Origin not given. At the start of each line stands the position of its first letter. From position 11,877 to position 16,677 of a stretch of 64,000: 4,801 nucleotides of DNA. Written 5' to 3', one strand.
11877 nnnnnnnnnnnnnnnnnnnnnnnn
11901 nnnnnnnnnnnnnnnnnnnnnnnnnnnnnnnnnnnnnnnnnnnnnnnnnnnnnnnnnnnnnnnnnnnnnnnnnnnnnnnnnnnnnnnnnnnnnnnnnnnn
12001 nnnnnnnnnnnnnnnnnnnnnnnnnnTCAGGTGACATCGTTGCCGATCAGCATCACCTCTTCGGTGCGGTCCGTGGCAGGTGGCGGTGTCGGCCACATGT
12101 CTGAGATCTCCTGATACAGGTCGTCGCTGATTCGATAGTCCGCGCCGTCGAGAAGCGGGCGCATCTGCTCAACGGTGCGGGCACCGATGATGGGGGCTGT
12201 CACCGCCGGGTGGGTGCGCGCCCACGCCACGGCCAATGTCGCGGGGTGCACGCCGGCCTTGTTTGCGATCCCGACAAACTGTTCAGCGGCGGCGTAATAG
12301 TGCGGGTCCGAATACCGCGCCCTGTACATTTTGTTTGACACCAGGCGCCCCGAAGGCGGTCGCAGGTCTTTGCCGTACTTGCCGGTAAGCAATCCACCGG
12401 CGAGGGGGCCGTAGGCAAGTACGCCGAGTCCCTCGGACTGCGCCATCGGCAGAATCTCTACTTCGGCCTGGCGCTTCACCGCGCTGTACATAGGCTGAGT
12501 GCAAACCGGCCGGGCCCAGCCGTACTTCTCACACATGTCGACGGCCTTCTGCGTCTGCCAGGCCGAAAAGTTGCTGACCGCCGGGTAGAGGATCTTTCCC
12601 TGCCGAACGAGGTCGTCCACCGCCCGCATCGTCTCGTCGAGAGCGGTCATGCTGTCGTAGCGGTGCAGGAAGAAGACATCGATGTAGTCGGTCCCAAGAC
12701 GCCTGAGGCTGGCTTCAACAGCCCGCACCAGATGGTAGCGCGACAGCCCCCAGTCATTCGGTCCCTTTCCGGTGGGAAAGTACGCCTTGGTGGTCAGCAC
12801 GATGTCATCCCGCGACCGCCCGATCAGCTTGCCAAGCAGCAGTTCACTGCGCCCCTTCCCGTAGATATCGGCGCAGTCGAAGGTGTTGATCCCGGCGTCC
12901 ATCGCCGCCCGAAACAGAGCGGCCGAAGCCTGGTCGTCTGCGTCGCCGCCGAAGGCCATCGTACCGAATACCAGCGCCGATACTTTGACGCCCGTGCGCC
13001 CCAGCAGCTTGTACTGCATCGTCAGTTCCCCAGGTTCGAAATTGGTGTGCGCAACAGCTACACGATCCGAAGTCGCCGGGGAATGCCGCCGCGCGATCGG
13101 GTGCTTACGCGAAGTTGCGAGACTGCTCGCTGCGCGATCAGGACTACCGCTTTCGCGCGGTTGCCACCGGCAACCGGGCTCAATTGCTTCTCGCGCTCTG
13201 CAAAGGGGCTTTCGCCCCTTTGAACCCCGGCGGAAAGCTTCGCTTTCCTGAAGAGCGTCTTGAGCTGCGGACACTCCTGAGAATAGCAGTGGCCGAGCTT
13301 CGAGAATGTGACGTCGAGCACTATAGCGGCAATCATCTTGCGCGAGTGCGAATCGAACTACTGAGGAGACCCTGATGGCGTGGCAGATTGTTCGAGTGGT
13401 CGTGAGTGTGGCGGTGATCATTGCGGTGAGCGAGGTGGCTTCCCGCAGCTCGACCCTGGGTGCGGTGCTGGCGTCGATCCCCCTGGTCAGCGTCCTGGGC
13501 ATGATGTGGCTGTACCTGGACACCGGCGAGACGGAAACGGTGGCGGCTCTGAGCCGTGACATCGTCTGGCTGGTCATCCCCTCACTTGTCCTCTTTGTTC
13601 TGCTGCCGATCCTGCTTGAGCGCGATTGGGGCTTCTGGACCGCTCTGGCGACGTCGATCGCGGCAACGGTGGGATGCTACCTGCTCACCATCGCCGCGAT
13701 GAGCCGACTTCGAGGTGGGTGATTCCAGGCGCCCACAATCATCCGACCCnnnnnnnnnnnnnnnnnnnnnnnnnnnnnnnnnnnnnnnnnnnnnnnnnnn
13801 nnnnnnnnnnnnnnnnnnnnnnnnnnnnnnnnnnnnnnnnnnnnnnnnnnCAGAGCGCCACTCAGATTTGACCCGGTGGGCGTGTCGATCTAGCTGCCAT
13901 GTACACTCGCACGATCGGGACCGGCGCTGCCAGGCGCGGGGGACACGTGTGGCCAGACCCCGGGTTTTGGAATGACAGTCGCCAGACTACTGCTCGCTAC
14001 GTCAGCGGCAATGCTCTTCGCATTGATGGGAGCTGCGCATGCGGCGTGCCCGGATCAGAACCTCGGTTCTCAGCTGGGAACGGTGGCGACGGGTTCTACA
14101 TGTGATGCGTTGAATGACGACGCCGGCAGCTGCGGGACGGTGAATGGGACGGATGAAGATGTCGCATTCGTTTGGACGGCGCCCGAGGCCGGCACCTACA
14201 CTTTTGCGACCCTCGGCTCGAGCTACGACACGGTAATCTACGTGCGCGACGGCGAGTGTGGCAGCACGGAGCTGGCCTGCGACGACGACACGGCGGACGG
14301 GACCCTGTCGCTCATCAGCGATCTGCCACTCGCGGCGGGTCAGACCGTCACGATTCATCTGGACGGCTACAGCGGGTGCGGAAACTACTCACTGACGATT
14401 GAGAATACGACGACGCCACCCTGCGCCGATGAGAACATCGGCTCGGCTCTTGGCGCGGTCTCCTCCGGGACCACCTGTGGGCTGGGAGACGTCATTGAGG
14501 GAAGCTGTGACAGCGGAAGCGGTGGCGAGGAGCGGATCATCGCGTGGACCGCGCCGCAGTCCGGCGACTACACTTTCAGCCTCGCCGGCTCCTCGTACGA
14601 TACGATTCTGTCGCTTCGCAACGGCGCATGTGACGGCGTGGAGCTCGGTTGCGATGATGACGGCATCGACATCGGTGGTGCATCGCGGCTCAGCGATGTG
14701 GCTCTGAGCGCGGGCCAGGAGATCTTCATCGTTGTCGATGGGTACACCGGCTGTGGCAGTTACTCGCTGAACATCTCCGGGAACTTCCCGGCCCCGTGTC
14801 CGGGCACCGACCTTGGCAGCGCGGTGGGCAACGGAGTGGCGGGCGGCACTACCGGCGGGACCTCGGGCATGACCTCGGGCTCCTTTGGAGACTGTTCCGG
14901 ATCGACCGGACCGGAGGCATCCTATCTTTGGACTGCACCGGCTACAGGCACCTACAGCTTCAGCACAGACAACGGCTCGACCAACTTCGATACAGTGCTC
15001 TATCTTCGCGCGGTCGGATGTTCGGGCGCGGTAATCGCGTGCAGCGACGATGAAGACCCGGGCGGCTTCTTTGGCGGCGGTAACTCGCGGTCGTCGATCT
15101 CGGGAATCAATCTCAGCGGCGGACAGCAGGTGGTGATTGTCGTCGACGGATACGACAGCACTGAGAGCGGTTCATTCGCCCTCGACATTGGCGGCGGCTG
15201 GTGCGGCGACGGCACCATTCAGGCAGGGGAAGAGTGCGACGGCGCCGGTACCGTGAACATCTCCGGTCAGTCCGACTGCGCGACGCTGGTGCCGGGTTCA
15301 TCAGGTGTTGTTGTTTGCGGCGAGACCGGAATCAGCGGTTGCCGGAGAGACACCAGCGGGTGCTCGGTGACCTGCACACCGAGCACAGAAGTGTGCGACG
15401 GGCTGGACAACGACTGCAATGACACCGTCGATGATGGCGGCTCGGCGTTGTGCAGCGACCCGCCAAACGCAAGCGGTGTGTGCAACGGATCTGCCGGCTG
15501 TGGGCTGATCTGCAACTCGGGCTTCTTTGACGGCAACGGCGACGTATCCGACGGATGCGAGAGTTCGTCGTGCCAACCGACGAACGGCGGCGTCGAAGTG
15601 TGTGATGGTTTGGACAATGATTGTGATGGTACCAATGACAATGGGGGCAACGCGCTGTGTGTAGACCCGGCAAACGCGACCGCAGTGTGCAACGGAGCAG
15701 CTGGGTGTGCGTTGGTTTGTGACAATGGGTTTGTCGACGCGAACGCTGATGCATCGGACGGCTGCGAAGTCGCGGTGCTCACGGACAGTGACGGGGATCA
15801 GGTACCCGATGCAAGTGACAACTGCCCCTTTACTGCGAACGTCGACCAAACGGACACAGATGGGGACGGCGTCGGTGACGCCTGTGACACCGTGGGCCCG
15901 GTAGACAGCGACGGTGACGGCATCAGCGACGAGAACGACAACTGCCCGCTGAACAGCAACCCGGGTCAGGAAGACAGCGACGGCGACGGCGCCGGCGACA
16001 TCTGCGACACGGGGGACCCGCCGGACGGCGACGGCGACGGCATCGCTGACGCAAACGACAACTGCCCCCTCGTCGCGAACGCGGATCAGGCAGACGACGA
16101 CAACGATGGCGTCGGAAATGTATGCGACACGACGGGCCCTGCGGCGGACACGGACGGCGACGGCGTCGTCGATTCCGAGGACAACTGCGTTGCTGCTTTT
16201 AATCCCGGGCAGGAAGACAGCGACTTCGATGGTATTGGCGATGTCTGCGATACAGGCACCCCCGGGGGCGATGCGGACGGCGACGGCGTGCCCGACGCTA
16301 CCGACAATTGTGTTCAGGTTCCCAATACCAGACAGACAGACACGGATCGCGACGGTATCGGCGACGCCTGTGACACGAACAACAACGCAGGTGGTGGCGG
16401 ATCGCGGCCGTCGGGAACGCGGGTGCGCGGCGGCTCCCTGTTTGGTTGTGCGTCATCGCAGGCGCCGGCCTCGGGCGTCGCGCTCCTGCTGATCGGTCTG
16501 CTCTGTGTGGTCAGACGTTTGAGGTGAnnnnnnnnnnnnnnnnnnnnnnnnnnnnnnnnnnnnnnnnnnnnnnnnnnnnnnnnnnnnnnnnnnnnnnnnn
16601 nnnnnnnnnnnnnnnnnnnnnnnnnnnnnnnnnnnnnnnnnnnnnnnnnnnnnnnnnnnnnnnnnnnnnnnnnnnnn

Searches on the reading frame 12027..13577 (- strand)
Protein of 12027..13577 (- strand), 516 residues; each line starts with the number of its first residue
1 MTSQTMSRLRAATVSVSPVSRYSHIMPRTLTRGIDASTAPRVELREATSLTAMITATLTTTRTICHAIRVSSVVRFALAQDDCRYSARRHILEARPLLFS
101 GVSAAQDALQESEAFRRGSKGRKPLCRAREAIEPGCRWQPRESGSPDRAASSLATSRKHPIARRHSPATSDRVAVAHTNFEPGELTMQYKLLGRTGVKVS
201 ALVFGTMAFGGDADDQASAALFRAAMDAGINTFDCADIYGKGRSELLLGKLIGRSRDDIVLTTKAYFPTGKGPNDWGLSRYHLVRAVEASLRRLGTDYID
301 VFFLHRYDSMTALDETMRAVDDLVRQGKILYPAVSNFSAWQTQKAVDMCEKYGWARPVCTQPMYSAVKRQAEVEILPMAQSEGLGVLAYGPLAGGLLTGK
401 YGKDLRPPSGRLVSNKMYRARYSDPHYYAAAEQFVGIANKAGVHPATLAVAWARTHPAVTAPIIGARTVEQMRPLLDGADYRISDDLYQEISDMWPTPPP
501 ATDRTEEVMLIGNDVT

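Call 8: search_protein_families(library=pfam, proteins=[window:12027-13577:-])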
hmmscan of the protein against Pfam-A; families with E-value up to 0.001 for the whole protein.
window:12027-13577:- (516 aa): 1 family
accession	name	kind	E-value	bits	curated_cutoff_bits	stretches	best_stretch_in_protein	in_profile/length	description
PF00248.27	Aldo_ket_red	-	3.4e-70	236.8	24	1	202-493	2-288/291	Aldo/keto reductase family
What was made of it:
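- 12027..13019 (-): Aldo-keto reductase, first gene of the reductase-synthetase pair on the minus strand. The true start is inferred at ATG 13019. Pfam PF00248 begins at residue 202 of the long ORF (call 8).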

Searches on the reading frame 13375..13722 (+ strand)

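Call 8: search_protein_families(library=pfam, proteins=[window:13375-13722:+])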
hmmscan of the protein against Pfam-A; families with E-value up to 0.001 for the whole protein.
window:13375-13722:+ (115 aa): 0 families

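Call 32: search_protein_families(library=ncbifam, proteins=[window:13375-13722:+])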
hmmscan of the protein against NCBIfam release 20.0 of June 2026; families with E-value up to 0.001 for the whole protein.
window:13375-13722:+ (115 aa): 5 families
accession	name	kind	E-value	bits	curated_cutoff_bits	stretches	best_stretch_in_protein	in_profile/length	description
NF006749.0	PRK09272.1-2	subfamily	5.9e-39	132.9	119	1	1-112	1-112/116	hypothetical protein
NF006751.0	PRK09272.1-4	subfamily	9.2e-24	84.1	154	1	1-109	1-108/116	hypothetical protein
NF006752.0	PRK09272.1-5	equivalog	1.2e-13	51.4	162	1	4-98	3-98/110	hypothetical protein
NF006750.0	PRK09272.1-3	equivalog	5e-12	46.1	101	1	4-98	3-97/112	hypothetical protein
NF006748.0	PRK09272.1-1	equivalog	1.6e-10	41.6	181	1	5-106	4-101/109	hypothetical protein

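Call 33: search_protein_families(library=padloc, proteins=[window:13375-13722:+], max_evalue=0.01)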
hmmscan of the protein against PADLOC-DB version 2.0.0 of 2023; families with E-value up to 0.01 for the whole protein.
window:13375-13722:+ (115 aa): 0 families

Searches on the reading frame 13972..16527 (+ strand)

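Call 33: search_protein_families(library=padloc, proteins=[window:13972-16527:+], max_evalue=0.01)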
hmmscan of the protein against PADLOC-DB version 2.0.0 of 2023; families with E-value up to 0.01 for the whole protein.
window:13972-16527:+ (851 aa): 0 families

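Call 57: search_protein_families(library=pfam, proteins=[window:13972-16527:+], max_evalue=0.00001)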
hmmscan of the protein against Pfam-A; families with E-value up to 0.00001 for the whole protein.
window:13972-16527:+ (851 aa): 1 family
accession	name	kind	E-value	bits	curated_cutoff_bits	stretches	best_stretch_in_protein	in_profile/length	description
PF02412.23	TSP_3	-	4.1e-31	106.8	25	3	627-666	1-36/36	Thrombospondin type 3 repeat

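Call 76: search_protein_families(library=ncbifam, proteins=[window:13972-16527:+], max_evalue=0.01)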
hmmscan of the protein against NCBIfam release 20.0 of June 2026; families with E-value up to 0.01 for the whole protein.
window:13972-16527:+ (851 aa): 2 families
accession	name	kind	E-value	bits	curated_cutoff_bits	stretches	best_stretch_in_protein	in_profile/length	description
NF047638.1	throspo3_MtsC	equivalog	1.6e-37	129.5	350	3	725-803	194-267/428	cell-cell cohesion MYXO-CTERM protein MtsC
NF045500.1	Omp28_seleno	equivalog_domain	1.4e-35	123.4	200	5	725-761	273-309/377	Omp28-related selenoprotein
